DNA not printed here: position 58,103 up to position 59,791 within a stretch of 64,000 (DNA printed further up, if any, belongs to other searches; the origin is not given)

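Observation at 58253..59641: Unrelated cysteine-rich membrane protein with VirB2/TrbC-like topology inserted inside the por operon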

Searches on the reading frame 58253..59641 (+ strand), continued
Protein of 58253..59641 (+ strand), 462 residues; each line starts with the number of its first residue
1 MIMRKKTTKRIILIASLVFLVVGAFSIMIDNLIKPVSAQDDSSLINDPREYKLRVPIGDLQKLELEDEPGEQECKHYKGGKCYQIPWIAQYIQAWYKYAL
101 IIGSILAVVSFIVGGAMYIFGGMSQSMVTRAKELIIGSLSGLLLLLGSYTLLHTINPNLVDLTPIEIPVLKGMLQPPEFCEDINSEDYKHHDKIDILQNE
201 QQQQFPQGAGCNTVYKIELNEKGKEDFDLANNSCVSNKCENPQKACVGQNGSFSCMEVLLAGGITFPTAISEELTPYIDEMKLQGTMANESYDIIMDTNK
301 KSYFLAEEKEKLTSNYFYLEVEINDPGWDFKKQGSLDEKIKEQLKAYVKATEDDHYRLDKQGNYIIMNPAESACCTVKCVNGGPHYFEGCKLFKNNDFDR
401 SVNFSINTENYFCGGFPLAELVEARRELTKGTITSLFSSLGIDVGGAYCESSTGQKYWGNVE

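Call 49: search_protein_families(library=pfam, alignment_id=A2, max_evalue=0.01)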
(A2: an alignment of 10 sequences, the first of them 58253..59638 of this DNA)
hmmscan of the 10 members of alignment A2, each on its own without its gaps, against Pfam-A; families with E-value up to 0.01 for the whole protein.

A. member 1, window:58253-59638:+ (462 aa): 1 family
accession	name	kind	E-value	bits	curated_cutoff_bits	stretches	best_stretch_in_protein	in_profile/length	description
PF18895.5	T4SS_pilin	-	0.00094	19.7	26.6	1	87-146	4-62/71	Type IV secretion system pilin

B. families by the number of members that match (of 10 scanned): 2 families
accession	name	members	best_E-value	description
PF18895.5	T4SS_pilin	8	1.8e-08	Type IV secretion system pilin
PF04706.18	Dickkopf_N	1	0.01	Dickkopf N-terminal cysteine-rich region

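Call 54: predict_structure(alignment_id=A6)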
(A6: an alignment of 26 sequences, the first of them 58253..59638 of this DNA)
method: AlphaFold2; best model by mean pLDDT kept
length: 462 residues; sequences in the alignment: 26
mean_pLDDT: 57.9   pTM: 0.35
mean pLDDT of the five models: 57.9, 57.1, 56.7, 55.1, 52.2
residues with pLDDT >= 90: 44; 70-90: 107; 50-70: 102; < 50: 209
segments of 3 or more residues with pLDDT < 50: 1-3, 37-41, 44-51, 172-220, 222-269, 328-333, 368-377, 388-390, 392-462
pLDDT, mean of each block of 10 residues (from residue 1): 61 84 77 53 46 53 54 77 78 85 91 93 91 94 91 81 73 39 36 35 40 40 44 35 41 35 38 72 71 72 61 66 62 56 60 69 59 46 51 44 34 39 42 42 32 27 26
secondary structure, 60 per line:
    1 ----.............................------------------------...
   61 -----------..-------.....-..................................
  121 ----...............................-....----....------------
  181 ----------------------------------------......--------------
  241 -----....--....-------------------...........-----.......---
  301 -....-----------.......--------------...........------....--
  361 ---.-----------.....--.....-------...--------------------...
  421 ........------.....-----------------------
elements in order: H5-33 E81-85 H87-120 H125-155 H157-160 E165-168 H221-226 E246-249 E252-255 E278-285 E291-297 E302-305 E317-323 H338-348 E355-358 E376-380 E383-387 H418-428 H435-439

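Call 60: fold_search(model_id=the predicted structure, library=pdb)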
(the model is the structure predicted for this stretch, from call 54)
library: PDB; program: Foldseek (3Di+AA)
matches with E <= 10: 122; with E <= 0.001: 0
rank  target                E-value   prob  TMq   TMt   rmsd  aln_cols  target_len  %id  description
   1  3lss_A                2.0e+00  0.04  0.13  0.14  22.1       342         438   12  Trypanosoma brucei seryl-tRNA synthetase in complex with ATP (released 2010-03-02)
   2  2vxq_A                2.1e+00  0.28  0.09  0.36   2.6        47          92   13  Crystal structure of the major grass pollen allergen Phl p 2 in complex with its specific IgE-Fab (released 2009-02-17)
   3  2yn3_A                2.4e+00  0.12  0.08  0.12   3.5        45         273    9  Structural insight into the giant calcium-binding adhesin SiiE: implications for the adhesion of Salmonella enterica t (released 2013-04-03)
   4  9tg4_D                2.7e+00  0.44  0.15  0.20   6.7       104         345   17  Structure of the YbjP lipoprotein bound to the AcrABZ-TolC efflux pump (released 2026-04-08)
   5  3g67_B                2.7e+00  0.12  0.08  0.16  18.2        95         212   18  Crystal Structure of a Soluble Chemoreceptor from Thermotoga maritima (released 2009-07-28)
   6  3q84_H                2.8e+00  0.33  0.13  0.20   4.4        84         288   12  Crystal structure of human PACSIN 1 F-BAR domain (released 2012-02-22)
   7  9tg4_G                3.0e+00  0.38  0.16  0.20   6.8       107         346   17  Structure of the YbjP lipoprotein bound to the AcrABZ-TolC efflux pump (released 2026-04-08)
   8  3sz6_A                3.0e+00  0.07  0.08  0.23   6.3        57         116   12  IsdX1, an anthrax hemophore (released 2012-03-28)
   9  3lsq_A                3.0e+00  0.03  0.13  0.14  21.8       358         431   11  Trypanosoma brucei seryl-tRNA synthetase (released 2010-03-02)
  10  9tg4_H                3.2e+00  0.35  0.15  0.20   5.8       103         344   17  Structure of the YbjP lipoprotein bound to the AcrABZ-TolC efflux pump (released 2026-04-08)
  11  9v53_A1               3.2e+00  0.33  0.16  0.21   6.9       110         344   14  Structure of TolC, YbjP, and AcrABZ complex (released 2025-11-05)
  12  9a72_A                3.3e+00  0.54  0.15  0.23   3.4        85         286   13  Integrative model of YFMS-CHEW by crosslinking MS and deep learning (released 2024-09-18)
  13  2f1m_B                3.3e+00  0.21  0.15  0.29   7.6       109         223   17  Conformational flexibility in the multidrug efflux system protein AcrA (released 2006-03-21)
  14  9qgy_G                3.3e+00  0.21  0.14  0.19   5.5       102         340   16  Structure of the YbjP lipoprotein bound to the MacAB-TolC tripartite efflux pump (released 2026-03-25)
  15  2j71                  3.3e+00  0.07  0.08  0.27   4.0        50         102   10  alpha-glucan recognition by a family 41 carbohydrate-binding module from Thermotoga maritima pullulanase PulA (released 2006-10-17)
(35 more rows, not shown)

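Call 64: predict_structure(alignment_id=A2)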
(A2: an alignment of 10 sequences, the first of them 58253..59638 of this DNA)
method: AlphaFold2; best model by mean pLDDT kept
length: 462 residues; sequences in the alignment: 10
mean_pLDDT: 71.8   pTM: 0.57
mean pLDDT of the five models: 71.8, 70.8, 69.3, 67.4, 67.3
residues with pLDDT >= 90: 55; 70-90: 208; 50-70: 135; < 50: 64
segments of 3 or more residues with pLDDT < 50: 1-4, 32-66, 200-204, 329-336, 349-351, 450-455
pLDDT, mean of each block of 10 residues (from residue 1): 54 70 59 41 43 45 48 61 67 70 78 80 73 83 79 69 66 82 83 78 53 89 83 88 87 89 77 70 84 87 90 91 67 51 55 81 84 82 80 92 87 78 65 59 55 51 72
secondary structure, 60 per line:
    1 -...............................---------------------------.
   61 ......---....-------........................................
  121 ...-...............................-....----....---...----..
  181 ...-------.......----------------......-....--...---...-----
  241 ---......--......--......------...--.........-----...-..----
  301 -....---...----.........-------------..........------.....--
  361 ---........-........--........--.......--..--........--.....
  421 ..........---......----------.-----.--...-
elements in order: H2-32 H60-66 E70-73 E81-85 H86-123 H125-155 H157-160 E165-168 E172-174 H180-183 E194-197 E214-219 H221-224 E227-229 E233-235 E244-249 E252-257 E260-265 E277-285 E291-293 E302-305 E316-324 H338-347 E354-358 E364-368 E373-380 E383-390 H395-399 H408-411 H418-430 H434-439 E459-461

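Call 70: search_protein_families(library=pfam, proteins=[L008:10733-10951:+, L008:11000-11281:+, L008:11287-11592:+, L008:11605-11814:+, L007:2098-2328:+, L007:2325-2597:+, L019:8066-8311:+, L026:775-1143:+, L012:7359-7781:+, L008:10001-10687:+], max_evalue=0.001)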
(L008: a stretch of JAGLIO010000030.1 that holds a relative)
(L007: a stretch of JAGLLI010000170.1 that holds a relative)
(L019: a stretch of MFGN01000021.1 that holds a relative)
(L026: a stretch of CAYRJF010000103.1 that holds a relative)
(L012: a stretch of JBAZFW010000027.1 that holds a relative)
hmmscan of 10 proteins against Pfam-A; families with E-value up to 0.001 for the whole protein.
L008:10733-10951:+ (72 aa): 0 families

L008:11000-11281:+ (93 aa): 1 family
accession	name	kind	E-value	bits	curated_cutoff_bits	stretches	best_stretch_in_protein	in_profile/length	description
PF05015.19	HigB-like_toxin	-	6.4e-22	78.3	27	1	4-93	2-91/91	RelE-like toxin of type II toxin-antitoxin system HigB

L008:11287-11592:+ (101 aa): 2 families
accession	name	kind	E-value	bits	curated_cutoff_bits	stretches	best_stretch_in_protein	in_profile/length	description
PF01381.28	HTH_3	-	2.1e-08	34.5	23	1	16-69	2-55/55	Helix-turn-helix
PF13443.12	HTH_26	-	1.6e-06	28.7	22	1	15-66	2-54/63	Cro/C1-type HTH DNA-binding domain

L008:11605-11814:+ (69 aa): 1 family
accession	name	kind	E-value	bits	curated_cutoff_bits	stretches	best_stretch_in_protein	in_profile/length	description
PF10049.14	DUF2283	-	0.00052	20.6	23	1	3-47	4-49/49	Protein of unknown function (DUF2283)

L007:2098-2328:+ (76 aa): 0 families

L007:2325-2597:+ (90 aa): 4 families
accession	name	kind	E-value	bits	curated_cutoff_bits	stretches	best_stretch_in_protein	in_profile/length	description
PF15738.11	YafQ_toxin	-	3.8e-08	33.9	30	1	5-85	2-84/88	Bacterial toxin of type II toxin-antitoxin system, YafQ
PF05015.19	HigB-like_toxin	-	7.7e-07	29.9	27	1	40-77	42-84/91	RelE-like toxin of type II toxin-antitoxin system HigB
PF05016.21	ParE_toxin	-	1.4e-05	26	23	1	6-84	1-85/89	ParE toxin of type II toxin-antitoxin system, parDE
PF24732.2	ParE_like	-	0.00013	22.3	24.4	1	23-88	3-66/67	ParE-like toxin domain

L019:8066-8311:+ (81 aa): 1 family
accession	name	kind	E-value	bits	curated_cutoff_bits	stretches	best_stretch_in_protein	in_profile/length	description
PF05635.17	23S_rRNA_IVP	-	1.2e-21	77.3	33.8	1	1-74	31-104/106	23S rRNA-intervening sequence protein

L026:775-1143:+ (122 aa): 2 families
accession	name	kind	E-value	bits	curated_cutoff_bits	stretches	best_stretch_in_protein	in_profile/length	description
PF05635.17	23S_rRNA_IVP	-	2.5e-37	127.8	33.8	1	9-111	1-105/106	23S rRNA-intervening sequence protein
PF22296.2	bAvd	-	0.0004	21.3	40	1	11-62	1-52/107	bAvd-like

L012:7359-7781:+ (140 aa): 0 families

L008:10001-10687:+ (228 aa): 1 family
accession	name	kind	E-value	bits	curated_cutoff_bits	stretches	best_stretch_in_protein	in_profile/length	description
PF18895.5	T4SS_pilin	-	5.5e-09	36.4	26.6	1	55-125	2-71/71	Type IV secretion system pilin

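Call 71: fold_search(model_id=the predicted structure, library=pdb)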
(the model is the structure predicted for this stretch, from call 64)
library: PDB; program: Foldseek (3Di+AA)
matches with E <= 10: 369; with E <= 0.001: 0
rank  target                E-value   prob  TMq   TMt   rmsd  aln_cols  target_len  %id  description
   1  9a2v_MODEL_1_A        4.3e-02  0.33  0.16  0.19  20.6       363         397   10  Model of E. coli AcrA by in-cell photo-crosslinking MS and deep learning (released 2023-02-24)
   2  6iol_N                8.7e-02  0.07  0.10  0.12  22.9       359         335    9  Cryo-EM structure of multidrug efflux pump MexAB-OprM (60 degree state) (released 2019-04-03)
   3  2v4d_B                1.1e-01  0.08  0.11  0.14  21.8       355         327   10  Re-refinement of MexA adaptor protein (released 2009-04-14)
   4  6ta5_E                1.2e-01  0.08  0.11  0.13  22.9       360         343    9  OprM-MexA complex from the MexAB-OprM Pseudomonas aeruginosa whole assembly reconstituted in nanodiscs (released 2020-09-16)
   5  6iok_K                1.2e-01  0.07  0.10  0.13  22.8       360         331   10  Cryo-EM structure of multidrug efflux pump MexAB-OprM (0 degree state) (released 2019-04-03)
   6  6ta5_D                1.6e-01  0.06  0.10  0.12  23.1       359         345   10  OprM-MexA complex from the MexAB-OprM Pseudomonas aeruginosa whole assembly reconstituted in nanodiscs (released 2020-09-16)
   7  1bz8_A                2.1e-01  0.13  0.12  0.31  11.1       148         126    9  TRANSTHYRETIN (DEL VAL122) (released 1998-11-11)
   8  9v53_A1               2.2e-01  0.15  0.16  0.20  21.4       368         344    8  Structure of TolC, YbjP, and AcrABZ complex (released 2025-11-05)
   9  9tg4_F                2.3e-01  0.15  0.16  0.21  21.1       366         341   10  Structure of the YbjP lipoprotein bound to the AcrABZ-TolC efflux pump (released 2026-04-08)
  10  1tsh_A                2.8e-01  0.14  0.12  0.31  10.2       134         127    9  TERTIARY STRUCTURES OF THREE AMYLOIDOGENIC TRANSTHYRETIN VARIANTS AND IMPLICATIONS FOR AMYLOID FIBRIL FORMATION (released 1997-04-21)
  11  1tlm_B                3.1e-01  0.13  0.12  0.32  10.1       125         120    9  STRUCTURAL ASPECTS OF INOTROPIC BIPYRIDINE BINDING: CRYSTAL STRUCTURE DETERMINATION TO 1.9 ANGSTROMS OF THE HUMAN SERU (released 1994-01-31)
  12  5ezp_E                3.3e-01  0.10  0.11  0.31   9.3       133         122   10  Human transthyretin (TTR) complexed with 4-hydroxy-chalcone (released 2016-01-27)
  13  9qgy_G                3.3e-01  0.06  0.12  0.15  20.0       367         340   11  Structure of the YbjP lipoprotein bound to the MacAB-TolC tripartite efflux pump (released 2026-03-25)
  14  2f1m_B                3.5e-01  0.21  0.15  0.28  18.2       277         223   10  Conformational flexibility in the multidrug efflux system protein AcrA (released 2006-03-21)
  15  1qab_A                3.7e-01  0.14  0.14  0.36  11.1       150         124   10  The structure of human retinol binding protein with its carrier protein transthyretin reveals interaction with the car (released 1999-02-16)
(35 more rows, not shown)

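Call 74: fold_search(model_id=the predicted structure, library=viral)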
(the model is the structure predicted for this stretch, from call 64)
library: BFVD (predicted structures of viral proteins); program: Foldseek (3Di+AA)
matches with E <= 10: 257; with E <= 0.001: 0
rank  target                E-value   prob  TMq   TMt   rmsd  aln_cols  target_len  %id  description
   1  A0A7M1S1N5            4.1e-01  0.18  0.14  0.38  15.7       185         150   11  Uncharacterized protein [uncultured phage cr112_1]
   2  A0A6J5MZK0            4.6e-01  0.98  0.15  0.09   3.8        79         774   14  Uncharacterized protein [uncultured Caudovirales phage]
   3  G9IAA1                7.0e-01  0.05  0.12  0.08  19.1       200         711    8  (no name in the UniProt tables at hand)
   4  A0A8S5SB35            7.4e-01  0.11  0.09  0.10  15.0        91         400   10  BppU domain protein [Siphoviridae sp. ctJLl6]
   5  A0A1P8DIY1            7.8e-01  0.35  0.13  0.32  10.7       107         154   15  (no name in the UniProt tables at hand)
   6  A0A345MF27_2          7.8e-01  0.14  0.12  0.07  20.4       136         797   15  Tape measure protein [Mycobacterium phage Ryadel]
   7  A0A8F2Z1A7            9.3e-01  0.13  0.11  0.23  17.0       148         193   14  G-protein-coupled chemokine receptor (Fragment) [Sheeppox virus]
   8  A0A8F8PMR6            1.1e+00  0.96  0.15  0.75   2.1        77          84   12  Transmembrane protein [Clandestinovirus]
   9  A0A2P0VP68            1.1e+00  0.89  0.14  0.43   3.3        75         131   11  DUF202 domain-containing protein [Tetraselmis virus 1]
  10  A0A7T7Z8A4            1.1e+00  0.13  0.11  0.31  21.5       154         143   10  Terminase DNA packaging enzyme small subunit [Salmonella phage SPHG3]
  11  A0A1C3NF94            1.2e+00  0.07  0.13  0.24  30.1       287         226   10  (no name in the UniProt tables at hand)
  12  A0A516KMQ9            1.2e+00  0.02  0.09  0.09  15.9       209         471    8  Uncharacterized protein [Bacillus phage vB_BmeM-Goe8]
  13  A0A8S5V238            1.3e+00  0.11  0.12  0.21  13.3       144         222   12  Uncharacterized protein [Myoviridae sp. ctJ2i1]
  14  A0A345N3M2            1.3e+00  0.06  0.09  0.21  14.3        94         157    6  (no name in the UniProt tables at hand)
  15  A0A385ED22            1.5e+00  0.30  0.11  0.46   7.4        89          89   24  Uncharacterized protein [Caulobacter phage CcrPW]
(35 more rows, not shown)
